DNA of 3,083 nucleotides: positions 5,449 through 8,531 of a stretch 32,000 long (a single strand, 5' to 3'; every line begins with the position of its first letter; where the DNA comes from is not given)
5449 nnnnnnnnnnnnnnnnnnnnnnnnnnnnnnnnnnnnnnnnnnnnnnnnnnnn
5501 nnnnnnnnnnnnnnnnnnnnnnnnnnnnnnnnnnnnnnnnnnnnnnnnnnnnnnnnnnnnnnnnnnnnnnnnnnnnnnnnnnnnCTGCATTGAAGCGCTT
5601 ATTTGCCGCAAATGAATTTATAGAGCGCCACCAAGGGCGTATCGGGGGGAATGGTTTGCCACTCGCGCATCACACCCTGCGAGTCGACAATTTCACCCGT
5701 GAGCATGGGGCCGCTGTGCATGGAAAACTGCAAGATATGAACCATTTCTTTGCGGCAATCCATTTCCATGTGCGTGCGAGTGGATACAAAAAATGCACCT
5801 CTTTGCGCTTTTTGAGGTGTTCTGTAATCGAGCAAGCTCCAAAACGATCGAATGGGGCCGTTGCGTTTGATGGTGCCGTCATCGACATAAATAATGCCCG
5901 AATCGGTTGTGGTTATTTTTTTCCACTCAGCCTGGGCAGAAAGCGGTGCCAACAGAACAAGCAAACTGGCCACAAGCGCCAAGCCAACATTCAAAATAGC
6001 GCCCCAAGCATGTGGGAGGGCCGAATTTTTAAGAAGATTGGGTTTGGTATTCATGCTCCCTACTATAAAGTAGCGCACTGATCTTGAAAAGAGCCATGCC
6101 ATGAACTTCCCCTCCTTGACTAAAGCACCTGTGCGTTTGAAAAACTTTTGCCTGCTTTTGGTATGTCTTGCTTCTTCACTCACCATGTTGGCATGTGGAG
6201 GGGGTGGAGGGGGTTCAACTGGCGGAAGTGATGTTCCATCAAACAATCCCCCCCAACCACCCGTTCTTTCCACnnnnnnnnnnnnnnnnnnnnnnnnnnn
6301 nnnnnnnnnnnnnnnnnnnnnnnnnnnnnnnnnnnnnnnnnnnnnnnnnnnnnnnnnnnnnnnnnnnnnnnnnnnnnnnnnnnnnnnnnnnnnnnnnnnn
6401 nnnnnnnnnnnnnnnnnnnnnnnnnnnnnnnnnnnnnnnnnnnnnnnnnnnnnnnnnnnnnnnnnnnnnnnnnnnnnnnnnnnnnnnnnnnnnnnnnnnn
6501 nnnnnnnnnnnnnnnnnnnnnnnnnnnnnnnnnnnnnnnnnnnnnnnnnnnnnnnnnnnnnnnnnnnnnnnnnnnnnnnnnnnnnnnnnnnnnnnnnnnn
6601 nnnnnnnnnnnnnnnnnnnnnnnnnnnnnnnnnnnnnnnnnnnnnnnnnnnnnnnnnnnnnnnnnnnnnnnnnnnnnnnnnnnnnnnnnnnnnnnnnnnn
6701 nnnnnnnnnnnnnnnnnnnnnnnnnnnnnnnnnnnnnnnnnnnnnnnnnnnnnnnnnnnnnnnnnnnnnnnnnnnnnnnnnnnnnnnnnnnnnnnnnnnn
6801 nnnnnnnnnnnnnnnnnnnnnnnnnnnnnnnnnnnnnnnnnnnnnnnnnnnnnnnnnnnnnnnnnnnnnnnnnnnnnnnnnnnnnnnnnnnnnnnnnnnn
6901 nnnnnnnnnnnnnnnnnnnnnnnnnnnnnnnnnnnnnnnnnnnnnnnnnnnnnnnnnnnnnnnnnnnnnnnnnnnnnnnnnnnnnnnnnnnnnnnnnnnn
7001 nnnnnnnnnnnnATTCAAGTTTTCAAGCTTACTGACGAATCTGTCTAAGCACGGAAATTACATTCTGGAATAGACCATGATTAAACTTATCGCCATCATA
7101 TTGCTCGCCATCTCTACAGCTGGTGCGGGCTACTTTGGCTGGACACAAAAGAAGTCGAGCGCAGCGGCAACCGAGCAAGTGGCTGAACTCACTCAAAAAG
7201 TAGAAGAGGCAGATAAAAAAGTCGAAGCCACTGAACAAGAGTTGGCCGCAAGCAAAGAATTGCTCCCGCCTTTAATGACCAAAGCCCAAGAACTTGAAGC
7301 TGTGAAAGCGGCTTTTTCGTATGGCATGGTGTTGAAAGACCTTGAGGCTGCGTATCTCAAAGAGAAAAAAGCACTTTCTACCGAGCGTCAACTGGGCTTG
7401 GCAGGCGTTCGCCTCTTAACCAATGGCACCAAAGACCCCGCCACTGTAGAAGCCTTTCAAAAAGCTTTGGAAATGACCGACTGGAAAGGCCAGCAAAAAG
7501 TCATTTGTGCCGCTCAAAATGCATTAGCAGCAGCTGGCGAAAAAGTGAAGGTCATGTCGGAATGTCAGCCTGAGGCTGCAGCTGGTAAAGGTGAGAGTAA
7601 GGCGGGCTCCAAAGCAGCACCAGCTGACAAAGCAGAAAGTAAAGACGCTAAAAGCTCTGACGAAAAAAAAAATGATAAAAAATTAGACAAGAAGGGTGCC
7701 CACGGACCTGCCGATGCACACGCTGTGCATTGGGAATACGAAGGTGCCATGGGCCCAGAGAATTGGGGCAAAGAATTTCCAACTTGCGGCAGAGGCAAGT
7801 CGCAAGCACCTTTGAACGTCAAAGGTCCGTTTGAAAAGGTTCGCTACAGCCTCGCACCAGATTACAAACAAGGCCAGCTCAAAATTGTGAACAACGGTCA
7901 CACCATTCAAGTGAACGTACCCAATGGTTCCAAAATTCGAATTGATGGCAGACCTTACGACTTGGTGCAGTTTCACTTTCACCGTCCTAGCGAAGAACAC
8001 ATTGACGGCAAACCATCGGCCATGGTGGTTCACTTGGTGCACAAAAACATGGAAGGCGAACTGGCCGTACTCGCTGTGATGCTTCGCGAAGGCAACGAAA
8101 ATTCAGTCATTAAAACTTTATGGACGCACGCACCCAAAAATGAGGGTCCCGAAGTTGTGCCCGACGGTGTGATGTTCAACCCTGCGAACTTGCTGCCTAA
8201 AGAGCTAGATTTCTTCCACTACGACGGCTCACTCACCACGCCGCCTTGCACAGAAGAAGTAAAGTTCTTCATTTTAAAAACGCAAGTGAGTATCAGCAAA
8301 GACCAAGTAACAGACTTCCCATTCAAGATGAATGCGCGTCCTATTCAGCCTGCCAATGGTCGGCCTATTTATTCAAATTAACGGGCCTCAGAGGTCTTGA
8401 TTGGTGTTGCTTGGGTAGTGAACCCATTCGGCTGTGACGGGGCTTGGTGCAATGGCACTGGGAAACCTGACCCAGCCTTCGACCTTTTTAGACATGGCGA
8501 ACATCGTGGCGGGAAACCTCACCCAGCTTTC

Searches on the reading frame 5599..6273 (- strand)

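Call 58: search_protein_families(library=pfam, proteins=[window:5599-6273:-], max_evalue=0.00001)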
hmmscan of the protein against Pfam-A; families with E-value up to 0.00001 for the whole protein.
window:5599-6273:- (224 aa): 1 family
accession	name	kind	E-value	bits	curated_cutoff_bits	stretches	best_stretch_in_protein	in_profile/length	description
PF16747.10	Adhesin_E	-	1e-26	93.8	23.7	1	117-223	1-109/109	Surface-adhesin protein E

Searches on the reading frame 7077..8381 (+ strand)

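Call 58: search_protein_families(library=pfam, proteins=[window:7077-8381:+], max_evalue=0.00001)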
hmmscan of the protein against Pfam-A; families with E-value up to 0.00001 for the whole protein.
window:7077-8381:+ (434 aa): 1 family
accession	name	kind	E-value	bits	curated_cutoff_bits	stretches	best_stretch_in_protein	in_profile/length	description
PF00194.26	Carb_anhydrase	-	3.6e-38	132.1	27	1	226-433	2-252/254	Eukaryotic-type carbonic anhydrase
